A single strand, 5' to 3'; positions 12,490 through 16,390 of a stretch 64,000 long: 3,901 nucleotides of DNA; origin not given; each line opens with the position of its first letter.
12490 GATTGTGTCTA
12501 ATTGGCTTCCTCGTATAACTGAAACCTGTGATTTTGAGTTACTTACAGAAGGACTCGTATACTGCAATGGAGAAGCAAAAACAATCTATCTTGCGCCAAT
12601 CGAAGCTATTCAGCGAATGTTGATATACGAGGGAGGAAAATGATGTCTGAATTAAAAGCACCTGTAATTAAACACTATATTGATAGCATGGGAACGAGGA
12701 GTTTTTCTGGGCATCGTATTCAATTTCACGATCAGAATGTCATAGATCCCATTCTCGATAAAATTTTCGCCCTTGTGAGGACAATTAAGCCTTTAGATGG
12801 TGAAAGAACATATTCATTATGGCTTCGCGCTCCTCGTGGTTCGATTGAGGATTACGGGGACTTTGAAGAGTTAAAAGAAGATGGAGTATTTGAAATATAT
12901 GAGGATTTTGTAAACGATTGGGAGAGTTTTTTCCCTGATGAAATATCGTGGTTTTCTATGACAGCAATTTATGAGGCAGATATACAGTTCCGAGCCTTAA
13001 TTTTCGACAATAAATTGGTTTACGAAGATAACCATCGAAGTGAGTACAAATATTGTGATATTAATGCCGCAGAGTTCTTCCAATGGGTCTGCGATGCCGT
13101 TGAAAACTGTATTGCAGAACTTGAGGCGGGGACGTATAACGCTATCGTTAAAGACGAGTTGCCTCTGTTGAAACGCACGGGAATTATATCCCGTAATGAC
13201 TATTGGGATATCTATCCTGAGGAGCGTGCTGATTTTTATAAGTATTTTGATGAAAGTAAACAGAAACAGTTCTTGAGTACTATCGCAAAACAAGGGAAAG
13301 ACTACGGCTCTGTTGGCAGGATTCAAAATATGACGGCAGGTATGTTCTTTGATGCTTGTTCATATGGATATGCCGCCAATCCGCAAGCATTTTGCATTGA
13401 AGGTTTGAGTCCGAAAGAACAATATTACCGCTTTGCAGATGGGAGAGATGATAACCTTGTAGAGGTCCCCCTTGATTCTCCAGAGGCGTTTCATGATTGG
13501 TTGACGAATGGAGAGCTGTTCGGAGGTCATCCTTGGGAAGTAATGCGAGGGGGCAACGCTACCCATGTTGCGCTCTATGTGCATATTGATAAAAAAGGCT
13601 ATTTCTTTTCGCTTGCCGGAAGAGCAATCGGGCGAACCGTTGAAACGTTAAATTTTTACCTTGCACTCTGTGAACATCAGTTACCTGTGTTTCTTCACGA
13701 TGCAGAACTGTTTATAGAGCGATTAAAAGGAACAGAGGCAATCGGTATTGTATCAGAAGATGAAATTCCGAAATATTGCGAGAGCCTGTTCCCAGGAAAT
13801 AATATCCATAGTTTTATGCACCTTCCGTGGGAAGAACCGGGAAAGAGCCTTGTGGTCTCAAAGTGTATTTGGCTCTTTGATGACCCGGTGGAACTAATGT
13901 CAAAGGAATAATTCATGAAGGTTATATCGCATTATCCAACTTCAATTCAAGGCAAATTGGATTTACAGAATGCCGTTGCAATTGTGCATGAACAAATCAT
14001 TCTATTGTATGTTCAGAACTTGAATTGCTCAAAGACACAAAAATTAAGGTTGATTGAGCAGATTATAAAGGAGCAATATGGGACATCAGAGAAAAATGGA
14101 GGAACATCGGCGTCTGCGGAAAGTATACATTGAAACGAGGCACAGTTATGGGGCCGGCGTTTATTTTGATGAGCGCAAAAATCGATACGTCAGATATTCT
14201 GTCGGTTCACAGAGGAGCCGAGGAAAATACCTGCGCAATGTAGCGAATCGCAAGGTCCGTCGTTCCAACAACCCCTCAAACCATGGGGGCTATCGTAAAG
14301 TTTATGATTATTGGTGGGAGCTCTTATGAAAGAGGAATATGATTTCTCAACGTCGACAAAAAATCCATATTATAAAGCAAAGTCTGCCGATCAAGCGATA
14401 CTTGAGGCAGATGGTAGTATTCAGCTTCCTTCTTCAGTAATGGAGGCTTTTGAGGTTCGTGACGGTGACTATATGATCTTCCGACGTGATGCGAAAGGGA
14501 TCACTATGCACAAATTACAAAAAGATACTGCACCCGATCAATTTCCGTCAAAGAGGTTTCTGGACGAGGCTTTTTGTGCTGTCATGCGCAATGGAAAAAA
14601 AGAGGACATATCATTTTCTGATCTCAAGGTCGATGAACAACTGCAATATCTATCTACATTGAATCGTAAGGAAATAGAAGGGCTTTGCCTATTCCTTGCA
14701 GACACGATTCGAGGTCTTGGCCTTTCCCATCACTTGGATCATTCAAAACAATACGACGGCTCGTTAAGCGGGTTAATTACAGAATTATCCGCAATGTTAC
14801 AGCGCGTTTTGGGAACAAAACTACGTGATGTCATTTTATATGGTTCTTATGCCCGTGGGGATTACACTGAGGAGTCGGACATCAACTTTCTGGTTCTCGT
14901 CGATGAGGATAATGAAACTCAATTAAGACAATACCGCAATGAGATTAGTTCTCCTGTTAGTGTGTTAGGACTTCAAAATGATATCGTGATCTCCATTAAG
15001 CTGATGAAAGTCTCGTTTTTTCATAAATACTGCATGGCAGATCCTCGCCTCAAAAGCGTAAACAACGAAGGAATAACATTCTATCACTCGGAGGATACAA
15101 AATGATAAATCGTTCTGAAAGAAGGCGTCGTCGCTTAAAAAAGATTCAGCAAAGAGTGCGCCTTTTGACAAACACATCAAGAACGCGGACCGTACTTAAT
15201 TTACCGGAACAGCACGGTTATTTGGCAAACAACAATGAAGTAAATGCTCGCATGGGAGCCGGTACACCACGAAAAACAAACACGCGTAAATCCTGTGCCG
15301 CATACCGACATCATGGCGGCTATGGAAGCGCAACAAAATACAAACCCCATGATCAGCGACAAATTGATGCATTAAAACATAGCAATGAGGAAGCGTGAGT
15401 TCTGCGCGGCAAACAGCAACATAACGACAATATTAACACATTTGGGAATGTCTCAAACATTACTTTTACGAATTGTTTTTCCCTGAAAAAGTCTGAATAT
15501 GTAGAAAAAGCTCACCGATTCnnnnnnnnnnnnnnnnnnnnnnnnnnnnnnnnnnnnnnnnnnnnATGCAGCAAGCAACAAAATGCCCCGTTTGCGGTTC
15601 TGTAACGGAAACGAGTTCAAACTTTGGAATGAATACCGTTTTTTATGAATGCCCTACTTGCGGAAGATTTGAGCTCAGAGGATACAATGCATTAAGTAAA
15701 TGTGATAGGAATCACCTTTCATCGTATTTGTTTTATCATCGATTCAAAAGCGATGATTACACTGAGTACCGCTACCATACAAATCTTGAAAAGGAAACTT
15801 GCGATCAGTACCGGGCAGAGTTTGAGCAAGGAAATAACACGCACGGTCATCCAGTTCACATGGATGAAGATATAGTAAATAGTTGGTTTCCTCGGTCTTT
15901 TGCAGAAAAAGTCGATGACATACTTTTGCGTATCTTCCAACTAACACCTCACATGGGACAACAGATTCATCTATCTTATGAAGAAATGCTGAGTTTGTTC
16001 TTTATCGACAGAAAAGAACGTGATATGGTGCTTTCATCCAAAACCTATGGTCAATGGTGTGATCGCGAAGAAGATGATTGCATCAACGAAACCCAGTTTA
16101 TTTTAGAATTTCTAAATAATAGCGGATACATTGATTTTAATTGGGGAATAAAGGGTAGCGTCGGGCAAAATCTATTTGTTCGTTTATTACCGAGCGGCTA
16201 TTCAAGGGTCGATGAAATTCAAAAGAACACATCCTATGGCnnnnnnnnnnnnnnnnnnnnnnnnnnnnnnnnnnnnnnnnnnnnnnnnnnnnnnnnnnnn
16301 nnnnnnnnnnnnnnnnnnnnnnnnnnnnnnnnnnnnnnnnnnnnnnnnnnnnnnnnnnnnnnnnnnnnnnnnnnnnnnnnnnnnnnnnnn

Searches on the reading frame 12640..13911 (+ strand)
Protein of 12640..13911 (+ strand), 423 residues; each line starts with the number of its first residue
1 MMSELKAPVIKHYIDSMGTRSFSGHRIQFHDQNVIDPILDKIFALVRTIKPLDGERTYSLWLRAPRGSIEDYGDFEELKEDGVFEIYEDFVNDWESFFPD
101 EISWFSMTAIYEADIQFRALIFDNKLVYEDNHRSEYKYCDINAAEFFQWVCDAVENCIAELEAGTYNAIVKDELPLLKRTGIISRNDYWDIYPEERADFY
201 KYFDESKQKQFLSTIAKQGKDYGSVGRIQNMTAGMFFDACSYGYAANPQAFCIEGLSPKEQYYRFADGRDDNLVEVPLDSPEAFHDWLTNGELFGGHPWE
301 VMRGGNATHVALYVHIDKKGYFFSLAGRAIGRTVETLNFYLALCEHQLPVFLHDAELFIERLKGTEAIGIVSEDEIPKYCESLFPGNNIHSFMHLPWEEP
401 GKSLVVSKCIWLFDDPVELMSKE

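Call 3: search_protein_families(library=pfam, proteins=[window:12640-13911:+], max_evalue=0.1)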
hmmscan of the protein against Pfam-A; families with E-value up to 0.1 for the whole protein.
window:12640-13911:+ (423 aa): 0 families

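Call 4: search_protein_families(library=padloc, proteins=[window:12640-13911:+], max_evalue=0.1)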
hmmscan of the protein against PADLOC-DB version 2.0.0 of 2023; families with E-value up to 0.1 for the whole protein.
window:12640-13911:+ (423 aa): 0 families

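Call 5: search_protein_families(library=ncbifam, proteins=[window:12640-13911:+], max_evalue=0.1)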
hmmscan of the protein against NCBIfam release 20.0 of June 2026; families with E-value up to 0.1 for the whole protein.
window:12640-13911:+ (423 aa): 0 families

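Call 6: search_protein_families(library=phrogs, proteins=[window:12640-13911:+], max_evalue=0.1)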
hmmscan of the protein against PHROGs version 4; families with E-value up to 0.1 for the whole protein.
window:12640-13911:+ (423 aa): 1 family
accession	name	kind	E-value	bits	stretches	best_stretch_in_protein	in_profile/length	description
phrog_33980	-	unknown function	0.065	14.3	0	57-79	60-82/93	-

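Call 68: find_related_loci(query=window:12640-13911:+, collection=viral_contigs, flank=10000)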
Query window:12640-13911:+ (423 aa) in viral_contigs; peptide patterns used: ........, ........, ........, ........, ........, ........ (x = any residue, [..] = any of these).
No stretch of DNA in the collection matches any of the patterns.

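Call 69: find_related_loci(query=window:12640-13911:+, collection=metagenome_contigs, flank=10000)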
Query window:12640-13911:+ (423 aa) in metagenome_contigs; peptide patterns used: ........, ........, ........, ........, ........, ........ (x = any residue, [..] = any of these).
29 stretches matched a pattern, but none encodes a relative of the query by tblastn (E <= 1e-3).

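Call 71: find_related_loci(query=A5, collection=metagenome_contigs, flank=10000)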
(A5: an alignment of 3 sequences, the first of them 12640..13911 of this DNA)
Query A5 (423 aa) in metagenome_contigs; peptide patterns used: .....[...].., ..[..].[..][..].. (x = any residue, [..] = any of these).
184 stretches matched a pattern; 25 encode a relative of the query (tblastn E <= 1e-3); 25 distinct loci.
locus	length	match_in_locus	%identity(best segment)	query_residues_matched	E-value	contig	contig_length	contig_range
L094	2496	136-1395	56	2-421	1e-173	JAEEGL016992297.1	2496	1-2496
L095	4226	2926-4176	40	1-419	2e-102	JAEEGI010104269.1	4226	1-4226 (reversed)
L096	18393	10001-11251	40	1-419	2e-101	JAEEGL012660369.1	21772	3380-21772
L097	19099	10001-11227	41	1-411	5e-100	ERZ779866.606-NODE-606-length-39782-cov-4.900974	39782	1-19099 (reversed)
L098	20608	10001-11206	41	2-411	2e-94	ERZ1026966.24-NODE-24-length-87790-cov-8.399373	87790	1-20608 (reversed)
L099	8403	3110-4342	39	1-420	5e-93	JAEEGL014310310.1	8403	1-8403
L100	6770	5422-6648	39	2-418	1e-92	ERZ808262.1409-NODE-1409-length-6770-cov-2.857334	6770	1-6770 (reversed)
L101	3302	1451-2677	39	2-418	5e-94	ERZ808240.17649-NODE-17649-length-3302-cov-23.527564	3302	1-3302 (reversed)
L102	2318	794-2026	38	1-418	5e-96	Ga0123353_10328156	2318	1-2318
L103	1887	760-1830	43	41-402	2e-93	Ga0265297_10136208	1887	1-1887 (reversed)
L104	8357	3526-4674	39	41-420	2e-88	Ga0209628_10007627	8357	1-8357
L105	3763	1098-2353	45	1-423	3e-91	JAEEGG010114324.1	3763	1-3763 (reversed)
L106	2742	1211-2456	41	1-420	6e-85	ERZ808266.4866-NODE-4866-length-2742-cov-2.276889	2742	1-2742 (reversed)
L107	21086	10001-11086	40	53-422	6e-81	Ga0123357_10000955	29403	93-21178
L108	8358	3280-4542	33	5-419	2e-74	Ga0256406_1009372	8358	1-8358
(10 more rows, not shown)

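Call 79: search_protein_families(library=padloc, proteins=[L098:11378-12781:+, L098:12827-13978:-, L097:12995-13852:+, L097:13935-14657:+], max_evalue=0.001)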
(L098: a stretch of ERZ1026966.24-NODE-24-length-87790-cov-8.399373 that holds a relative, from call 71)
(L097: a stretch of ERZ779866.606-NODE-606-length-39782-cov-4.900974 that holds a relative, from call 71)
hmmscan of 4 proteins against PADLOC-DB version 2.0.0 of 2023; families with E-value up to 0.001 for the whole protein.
L098:11378-12781:+ (467 aa): 0 families

L098:12827-13978:- (383 aa): 74 families (the best 25 are shown)
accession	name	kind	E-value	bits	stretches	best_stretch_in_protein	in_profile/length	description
PDLC03739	RT_Ec107-like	-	6.8e-134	444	1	78-377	6-304/307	retron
PDLC02942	RT_III-A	-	1.7e-102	341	1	80-378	41-335/341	-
PDLC02946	RT_III-A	-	1.1e-84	282.5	1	81-366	33-315/330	-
PDLC02943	RT_III-A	-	2.5e-83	277.6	1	82-377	22-315/322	-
PDLC02956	RT_XIII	-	1.3e-70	236.8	1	81-368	112-413/469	-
PDLC02945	RT_III-A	-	5.2e-68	227.7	2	217-367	199-347/362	-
PDLC02940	RT_II-A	-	7.7e-66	220.7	1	86-330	188-433/477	-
PDLC02941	RT_II-A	-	8.2e-65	217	1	78-365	9-283/309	-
PDLC02944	RT_III-A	-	1.6e-64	217.1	2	219-366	204-356/597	-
PDLC02959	RT-Protease_XI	-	3e-63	212.5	1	84-367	10-307/510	single gene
PDLC02960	RT-Protease_XI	-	4.8e-63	211.8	1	84-367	8-304/506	single gene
PDLC02962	RT-TIR_XII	-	3e-62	209.1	1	88-364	20-314/478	single gene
PDLC02961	RT-TIR_XII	-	3.4e-61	205.6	1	88-366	20-315/475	single gene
PDLC02949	RT_other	-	5.5e-58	195.3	2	219-366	313-456/481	-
PDLC02967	RT-Toprim_I-C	-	1.2e-56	190.7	1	86-368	10-301/549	single gene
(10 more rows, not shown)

L097:12995-13852:+ (285 aa): 0 families

L097:13935-14657:+ (240 aa): 2 families
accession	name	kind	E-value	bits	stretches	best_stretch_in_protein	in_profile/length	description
PDLC04569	PDC-M30B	-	6.6e-29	99.1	1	1-207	11-215/241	-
PDLC04639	PDC-M41B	-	8.7e-29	98.6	1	2-207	12-215/241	-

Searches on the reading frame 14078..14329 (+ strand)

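Call 5: search_protein_families(library=ncbifam, proteins=[window:14078-14329:+], max_evalue=0.1)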
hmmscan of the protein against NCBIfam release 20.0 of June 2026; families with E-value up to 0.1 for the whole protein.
window:14078-14329:+ (83 aa): 0 families

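Call 6: search_protein_families(library=phrogs, proteins=[window:14078-14329:+], max_evalue=0.1)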
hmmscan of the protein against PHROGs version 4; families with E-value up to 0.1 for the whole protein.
window:14078-14329:+ (83 aa): 2 families
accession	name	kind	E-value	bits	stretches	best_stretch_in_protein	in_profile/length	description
phrog_27705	-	unknown function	0.02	16.1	1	36-82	107-155/156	-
phrog_35654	-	unknown function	0.026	15.7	1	13-74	14-73/92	-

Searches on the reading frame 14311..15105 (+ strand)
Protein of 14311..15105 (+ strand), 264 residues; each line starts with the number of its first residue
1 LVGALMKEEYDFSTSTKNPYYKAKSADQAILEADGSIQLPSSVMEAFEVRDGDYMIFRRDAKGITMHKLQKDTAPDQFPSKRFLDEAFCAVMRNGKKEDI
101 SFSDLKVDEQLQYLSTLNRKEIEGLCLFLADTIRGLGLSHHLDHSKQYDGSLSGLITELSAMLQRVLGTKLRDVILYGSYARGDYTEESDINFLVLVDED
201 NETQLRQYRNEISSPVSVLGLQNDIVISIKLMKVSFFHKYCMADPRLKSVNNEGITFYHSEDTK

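Call 3: search_protein_families(library=pfam, proteins=[window:14311-15105:+], max_evalue=0.1)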
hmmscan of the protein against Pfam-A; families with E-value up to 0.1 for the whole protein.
window:14311-15105:+ (264 aa): 3 families
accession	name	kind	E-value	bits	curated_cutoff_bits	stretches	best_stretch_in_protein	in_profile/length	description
PF01909.29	NTP_transf_2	-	2.8e-09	37.7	21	1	171-231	14-77/93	Nucleotidyltransferase domain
PF18765.7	Polbeta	-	6.3e-08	33.1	26.9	1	170-229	12-69/93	Polymerase beta, Nucleotidyltransferase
PF22600.2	MTPAP-like_central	-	0.04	14.4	27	1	155-213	25-81/139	Poly(A) RNA polymerase, mitochondrial-like, central palm domain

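Call 4: search_protein_families(library=padloc, proteins=[window:14311-15105:+], max_evalue=0.1)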
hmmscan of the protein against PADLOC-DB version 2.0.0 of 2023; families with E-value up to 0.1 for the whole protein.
window:14311-15105:+ (264 aa): 11 families
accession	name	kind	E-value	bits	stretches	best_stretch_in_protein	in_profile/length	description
PDLC04903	PDC-S09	-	4.1e-20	70.1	1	151-256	6-107/108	-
PDLC04778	PDC-M70A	-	1.7e-07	28.9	1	156-216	33-92/355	-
PDLC04904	PDC-S09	-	1.8e-07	29.3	1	170-226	24-78/104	-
PDLC04907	PDC-S09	-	3.8e-07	28.2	1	169-255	25-112/114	-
PDLC04902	PDC-S09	-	1.1e-06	26.9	1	169-226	19-75/97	-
PDLC04906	PDC-S09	-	2.8e-06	25.6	1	171-209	24-61/98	-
PDLC04905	PDC-S09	-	0.00012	20.3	1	170-229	20-80/101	-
PDLC04368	PDC-M05A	-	0.00024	19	1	153-200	90-136/201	-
PDLC00769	Cyclase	-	0.004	14.6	1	153-214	25-90/261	oligonucleotide-cyclase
PDLC00803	Cyclase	-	0.012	13.3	1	140-213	14-87/253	oligonucleotide-cyclase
PDLC04369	PDC-M05A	-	0.014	13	1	163-200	95-132/201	-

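Call 5: search_protein_families(library=ncbifam, proteins=[window:14311-15105:+], max_evalue=0.1)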
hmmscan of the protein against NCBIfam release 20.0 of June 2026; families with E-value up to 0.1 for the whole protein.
window:14311-15105:+ (264 aa): 13 families
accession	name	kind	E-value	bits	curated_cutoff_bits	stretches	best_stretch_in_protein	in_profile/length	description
NF047752.1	MntA_antitoxin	equivalog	2.4e-06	27.4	60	1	172-214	8-51/106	type VII toxin-antitoxin system MntA family adenylyltransferase antitoxin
NF051895.1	anti_phage_HalB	equivalog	5.7e-06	26.1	190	1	175-207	3-35/211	anti-phage Hailong system nucleotidyltransferase HalB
NF012212.1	ANT_9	subfamily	2.4e-05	23.7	340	1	159-207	9-57/249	aminoglycoside nucleotidyltransferase ANT(9)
NF010309.0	PRK13746.1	subfamily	4.8e-05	22.8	193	1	155-207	12-64/263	aminoglycoside adenylyltransferase family protein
NF033220.1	ANT_3pp_II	equivalog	5.7e-05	22.6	400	1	157-219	8-74/258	ANT(3'')-II family aminoglycoside nucleotidyltransferase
NF028535.0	ANT_4p_II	subfamily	0.00074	18.8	350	1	174-209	22-57/251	ANT(4')-II family aminoglycoside nucleotidyltransferase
NF012157.0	ANT_3pp_I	equivalog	0.0089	15.3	375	1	156-207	7-58/256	AadA family aminoglycoside 3''-O-nucleotidyltransferase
NF012135.0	ANT_3pp_9_crypt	exception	0.01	15.4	560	1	162-206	19-64/262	cryptic aminoglycoside nucleotidyltransferase ANT(3'')/ANT(9)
NF045909.1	ANT_9_Ic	equivalog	0.041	13.1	505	1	161-200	17-56/259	aminoglycoside nucleotidyltransferase ANT(9)-Ic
NF053581.1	ANT_3pp_Ic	exception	0.049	13.2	545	1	158-199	15-56/265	aminoglycoside nucleotidyltransferase ANT(3'')-Ic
NF033127.1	ANT_3pp_AadA3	exception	0.05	13.1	595.5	1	154-212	6-65/258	ANT(3'')-Ia family aminoglycoside nucleotidyltransferase AadA3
NF001366.0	PRK00275.1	equivalog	0.052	11.4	1299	1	176-219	83-123/895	[protein-PII] uridylyltransferase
NF033061.1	ANT_4p_I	equivalog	0.082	12.5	350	0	156-204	15-63/253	ANT(4')-I family aminoglycoside nucleotidyltransferase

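Call 6: search_protein_families(library=phrogs, proteins=[window:14311-15105:+], max_evalue=0.1)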
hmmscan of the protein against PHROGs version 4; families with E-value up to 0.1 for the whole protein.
window:14311-15105:+ (264 aa): 2 families
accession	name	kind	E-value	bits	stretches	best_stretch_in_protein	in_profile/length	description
phrog_24076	-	unknown function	0.00018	22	1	174-204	6-36/229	-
phrog_4870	-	unknown function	0.07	14.1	0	28-91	53-119/121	-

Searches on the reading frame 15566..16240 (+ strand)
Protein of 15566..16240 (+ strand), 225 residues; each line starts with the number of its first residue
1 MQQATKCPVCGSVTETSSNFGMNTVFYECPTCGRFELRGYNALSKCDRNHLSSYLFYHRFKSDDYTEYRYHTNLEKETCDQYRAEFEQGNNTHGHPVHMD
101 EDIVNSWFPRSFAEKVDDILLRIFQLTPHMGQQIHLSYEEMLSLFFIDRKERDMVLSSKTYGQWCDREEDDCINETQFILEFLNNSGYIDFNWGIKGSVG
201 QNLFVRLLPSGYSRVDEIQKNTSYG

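Call 52: predict_structure(alignment_id=A4)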
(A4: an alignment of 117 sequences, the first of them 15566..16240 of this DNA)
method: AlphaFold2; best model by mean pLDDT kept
length: 225 residues; sequences in the alignment: 117
mean_pLDDT: 90.5   pTM: 0.88
mean pLDDT of the five models: 90.5, 90.3, 89.8, 89.1, 86.9
residues with pLDDT >= 90: 177; 70-90: 32; 50-70: 13; < 50: 3
segments of 3 or more residues with pLDDT < 50: none
pLDDT, mean of each block of 10 residues (from residue 1): 81 91 92 90 80 96 84 95 96 94 95 97 95 93 96 91 90 96 98 69 92 95 62
secondary structure, 60 per line:
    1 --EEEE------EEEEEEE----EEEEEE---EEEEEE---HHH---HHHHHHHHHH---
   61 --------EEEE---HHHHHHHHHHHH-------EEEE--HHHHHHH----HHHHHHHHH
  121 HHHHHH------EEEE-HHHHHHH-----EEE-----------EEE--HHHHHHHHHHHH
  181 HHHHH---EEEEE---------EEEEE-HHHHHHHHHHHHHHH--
elements in order: E3-6 E13-19 E24-29 E33-38 H48-57 E69-72 H76-87 E95-98 H101-107 H112-126 E133-136 H138-144 E150-152 E164-166 H169-185 E189-193 E203-207 H209-223

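Call 55: fold_search(model_id=the predicted structure, library=pdb)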
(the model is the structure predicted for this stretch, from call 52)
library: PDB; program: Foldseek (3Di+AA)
matches with E <= 10: 778; with E <= 0.001: 0
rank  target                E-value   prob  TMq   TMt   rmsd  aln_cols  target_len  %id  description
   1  8qdf_C                1.7e-02  0.90  0.22  0.40   9.8       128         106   17  Engineered LmrR with Met-89 replaced by para-boronophenylalanine (released 2024-05-01)
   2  3f8b_B                2.7e-02  0.90  0.22  0.40  10.0       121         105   16  Crystal structure of the multidrug binding transcriptional regulator LmrR in drug free state (released 2008-12-30)
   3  5x11_D                3.0e-02  0.94  0.22  0.27   6.1       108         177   16  Crystal structure of Bacillus subtilis PadR in complex with operator DNA (released 2017-11-22)
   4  5x11_G                3.6e-02  0.93  0.22  0.27   6.1       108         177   16  Crystal structure of Bacillus subtilis PadR in complex with operator DNA (released 2017-11-22)
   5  5x11_F                3.6e-02  0.93  0.22  0.27   6.1       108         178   16  Crystal structure of Bacillus subtilis PadR in complex with operator DNA (released 2017-11-22)
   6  7xuq                  3.8e-02  0.82  0.23  0.40   9.5       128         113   17  Crystal structure of Tpe3.0 complexed with N-Boc-3-alkenylindole (released 2022-09-28)
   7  5x11_A                4.3e-02  0.94  0.25  0.30   7.8       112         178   17  Crystal structure of Bacillus subtilis PadR in complex with operator DNA (released 2017-11-22)
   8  5x11_E                4.6e-02  0.92  0.23  0.28   8.8       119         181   15  Crystal structure of Bacillus subtilis PadR in complex with operator DNA (released 2017-11-22)
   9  8qdf_B                6.2e-02  0.96  0.28  0.51   8.4       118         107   14  Engineered LmrR with Met-89 replaced by para-boronophenylalanine (released 2024-05-01)
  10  5zi8_B                6.2e-02  0.90  0.25  0.46   9.6       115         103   15  Crystal structure of the PadR-family transcriptional regulator Rv3488 of Mycobacterium tuberculosis H37Rv in complex w (released 2018-10-17)
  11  5x11_C                6.6e-02  0.87  0.22  0.27   6.1       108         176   16  Crystal structure of Bacillus subtilis PadR in complex with operator DNA (released 2017-11-22)
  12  9gm7_C                7.0e-02  0.92  0.28  0.15  13.8       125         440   14  MukBEF in a nucleotide-bound state with open neck gate (monomer) (released 2025-03-26)
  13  5x11_B                7.9e-02  0.82  0.23  0.28   6.2       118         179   15  Crystal structure of Bacillus subtilis PadR in complex with operator DNA (released 2017-11-22)
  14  7xup                  7.9e-02  0.72  0.24  0.41   9.8       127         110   16  Crystal structure of TPe3.0 (released 2022-09-28)
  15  9h88_A                8.4e-02  0.72  0.23  0.40   9.5       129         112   16  Crystal structure of LmrR variant V15aY-RNYW with Val15 replaced by 3-aminotyrosine and evolved as Friedel-Crafts alky (released 2025-04-30)
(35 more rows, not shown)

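Call 66: fold_search(model_id=the predicted structure, library=viral)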
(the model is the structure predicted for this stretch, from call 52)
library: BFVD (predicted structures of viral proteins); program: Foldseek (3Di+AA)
matches with E <= 10: 901; with E <= 0.001: 0
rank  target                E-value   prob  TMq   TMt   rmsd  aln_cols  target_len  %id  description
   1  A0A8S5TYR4            1.4e-02  0.80  0.23  0.30  17.4       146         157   12  Uncharacterized protein [Siphoviridae sp. ctnPP24]
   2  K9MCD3                1.7e-02  0.97  0.26  0.41  12.6       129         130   15  (no name in the UniProt tables at hand)
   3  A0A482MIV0            5.1e-02  0.85  0.24  0.41   9.8       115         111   10  PadR family transcriptional regulator [Nodularia phage vB_NspS-kac68v162]
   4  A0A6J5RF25            5.4e-02  0.16  0.18  0.20  15.4       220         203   10  Uncharacterized protein [uncultured Caudovirales phage]
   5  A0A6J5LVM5            7.8e-02  0.95  0.25  0.57   6.1       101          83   15  Uncharacterized protein [uncultured Caudovirales phage]
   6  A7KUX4                8.3e-02  0.96  0.26  0.21   7.8       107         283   11  (no name in the UniProt tables at hand)
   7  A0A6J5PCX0            9.4e-02  0.18  0.23  0.25  16.5       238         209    6  Uncharacterized protein [uncultured Caudovirales phage]
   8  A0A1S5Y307            1.0e-01  0.99  0.29  0.67   4.3       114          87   14  Uncharacterized protein [uncultured archaeal virus]
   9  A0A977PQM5            1.0e-01  0.77  0.23  0.40   5.2       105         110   19  (no name in the UniProt tables at hand)
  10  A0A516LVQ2            1.1e-01  0.89  0.24  0.21   7.7       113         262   13  (no name in the UniProt tables at hand)
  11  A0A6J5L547            1.1e-01  0.87  0.24  0.49   8.6       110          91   14  Uncharacterized protein [uncultured Caudovirales phage]
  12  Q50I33                1.1e-01  0.85  0.26  0.52  14.2       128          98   12  Putative transcriptional regulator [Acidianus rod-shaped virus 1]
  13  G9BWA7                1.1e-01  0.41  0.20  0.38   8.9       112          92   16  (no name in the UniProt tables at hand)
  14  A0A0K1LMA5            1.2e-01  0.91  0.17  0.40   4.3        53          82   19  Uncharacterized protein [Caulobacter phage Seuss]
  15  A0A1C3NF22            1.3e-01  0.72  0.26  0.37  12.8       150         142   11  (no name in the UniProt tables at hand)
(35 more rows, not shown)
